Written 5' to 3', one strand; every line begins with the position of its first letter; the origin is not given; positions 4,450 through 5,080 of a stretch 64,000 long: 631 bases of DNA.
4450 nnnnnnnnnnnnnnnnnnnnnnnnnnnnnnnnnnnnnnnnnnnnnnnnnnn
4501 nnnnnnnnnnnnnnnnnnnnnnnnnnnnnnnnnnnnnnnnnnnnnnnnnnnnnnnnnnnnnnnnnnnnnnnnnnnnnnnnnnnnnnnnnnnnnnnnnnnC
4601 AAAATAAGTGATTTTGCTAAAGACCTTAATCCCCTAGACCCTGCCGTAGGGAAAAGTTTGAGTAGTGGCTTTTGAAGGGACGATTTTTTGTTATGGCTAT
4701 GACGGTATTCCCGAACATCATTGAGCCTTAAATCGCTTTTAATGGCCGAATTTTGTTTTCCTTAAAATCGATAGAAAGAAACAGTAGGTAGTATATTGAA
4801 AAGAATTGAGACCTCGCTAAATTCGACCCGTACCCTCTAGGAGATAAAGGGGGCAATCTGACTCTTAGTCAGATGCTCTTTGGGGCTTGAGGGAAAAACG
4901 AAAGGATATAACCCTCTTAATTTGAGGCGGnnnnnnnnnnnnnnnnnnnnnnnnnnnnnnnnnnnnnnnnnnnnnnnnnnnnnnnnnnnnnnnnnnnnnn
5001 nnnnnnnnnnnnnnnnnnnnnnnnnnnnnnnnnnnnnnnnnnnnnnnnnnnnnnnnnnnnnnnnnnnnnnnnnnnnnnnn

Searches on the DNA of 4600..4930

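Call 44: search_rna_families(source=window, start=4600, end=4930, threshold=evalue, max_evalue=10, show_alignments=3)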
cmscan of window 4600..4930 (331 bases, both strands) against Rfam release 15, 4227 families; matches with E-value up to 10: 3.
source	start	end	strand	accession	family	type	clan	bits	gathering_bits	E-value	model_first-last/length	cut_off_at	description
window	4657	4694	+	RF02721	sca_ncR26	Gene; snRNA; snoRNA; scaRNA;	-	17.3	37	3.3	1-68/68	no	Small Cajal body specific RNA ncR26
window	4617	4636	-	RF01341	CRISPR-DR30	Gene; CRISPR;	-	13.3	50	8.6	15-34/38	no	CRISPR RNA direct repeat element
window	4622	4681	-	RF00118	rydB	Gene; sRNA;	-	12.5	50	6.1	1-61/61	no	rydB RNA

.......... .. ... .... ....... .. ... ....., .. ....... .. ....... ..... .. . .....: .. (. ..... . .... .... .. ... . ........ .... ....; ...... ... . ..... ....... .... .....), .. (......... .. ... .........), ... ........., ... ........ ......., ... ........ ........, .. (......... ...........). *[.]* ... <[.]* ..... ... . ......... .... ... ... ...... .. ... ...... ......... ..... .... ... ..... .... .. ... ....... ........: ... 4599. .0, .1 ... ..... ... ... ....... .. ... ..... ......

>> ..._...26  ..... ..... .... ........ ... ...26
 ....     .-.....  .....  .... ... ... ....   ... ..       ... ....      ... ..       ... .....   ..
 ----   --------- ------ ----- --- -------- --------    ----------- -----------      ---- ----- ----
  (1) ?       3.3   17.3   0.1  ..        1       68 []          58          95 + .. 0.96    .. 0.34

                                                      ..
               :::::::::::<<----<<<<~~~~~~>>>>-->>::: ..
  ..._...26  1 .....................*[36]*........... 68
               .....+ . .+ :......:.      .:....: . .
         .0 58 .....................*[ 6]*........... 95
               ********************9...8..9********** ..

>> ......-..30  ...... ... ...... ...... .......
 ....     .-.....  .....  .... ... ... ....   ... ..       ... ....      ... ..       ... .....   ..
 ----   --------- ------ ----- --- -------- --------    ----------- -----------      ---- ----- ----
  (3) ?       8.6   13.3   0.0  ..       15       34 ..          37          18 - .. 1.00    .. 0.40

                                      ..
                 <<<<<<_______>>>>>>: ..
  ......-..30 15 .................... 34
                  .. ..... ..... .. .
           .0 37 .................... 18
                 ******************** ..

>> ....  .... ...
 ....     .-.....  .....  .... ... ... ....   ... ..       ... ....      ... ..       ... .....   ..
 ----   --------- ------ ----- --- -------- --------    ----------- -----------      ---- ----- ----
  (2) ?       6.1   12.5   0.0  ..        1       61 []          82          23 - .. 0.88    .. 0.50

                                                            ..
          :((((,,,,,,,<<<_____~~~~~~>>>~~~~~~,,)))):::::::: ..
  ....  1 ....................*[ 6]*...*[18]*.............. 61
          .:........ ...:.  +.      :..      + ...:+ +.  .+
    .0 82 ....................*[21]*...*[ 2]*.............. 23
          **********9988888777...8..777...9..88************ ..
